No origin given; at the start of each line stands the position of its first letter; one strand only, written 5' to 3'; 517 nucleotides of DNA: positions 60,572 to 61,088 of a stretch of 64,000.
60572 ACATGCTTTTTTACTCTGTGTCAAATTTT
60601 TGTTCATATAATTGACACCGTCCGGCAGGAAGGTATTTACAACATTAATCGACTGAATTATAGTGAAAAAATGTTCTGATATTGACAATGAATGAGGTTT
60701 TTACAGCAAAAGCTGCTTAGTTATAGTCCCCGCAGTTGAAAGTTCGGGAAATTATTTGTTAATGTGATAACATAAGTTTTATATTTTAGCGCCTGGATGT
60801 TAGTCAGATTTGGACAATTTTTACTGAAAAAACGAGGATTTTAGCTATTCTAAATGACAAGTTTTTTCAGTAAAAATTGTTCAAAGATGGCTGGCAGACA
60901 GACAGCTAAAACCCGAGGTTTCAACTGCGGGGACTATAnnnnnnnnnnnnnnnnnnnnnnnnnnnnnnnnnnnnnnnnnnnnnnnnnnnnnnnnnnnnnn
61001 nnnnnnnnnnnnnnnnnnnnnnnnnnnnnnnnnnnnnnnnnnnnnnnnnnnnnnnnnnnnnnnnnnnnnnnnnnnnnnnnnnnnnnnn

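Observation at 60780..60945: ~110-nt conserved element with compensatory stem mutations found upstream of a LuxR-family regulator and (copy 1, 33455-33575) upstream of a DUF2789 gene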

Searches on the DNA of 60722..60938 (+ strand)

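Call 73: search_dna_similar(query=window:60722-60938:+, collection=plasmids, mode=distant, max_evalue=0.001, max_rows=10)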
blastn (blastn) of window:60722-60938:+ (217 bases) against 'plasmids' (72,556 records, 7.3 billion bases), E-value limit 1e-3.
No match.
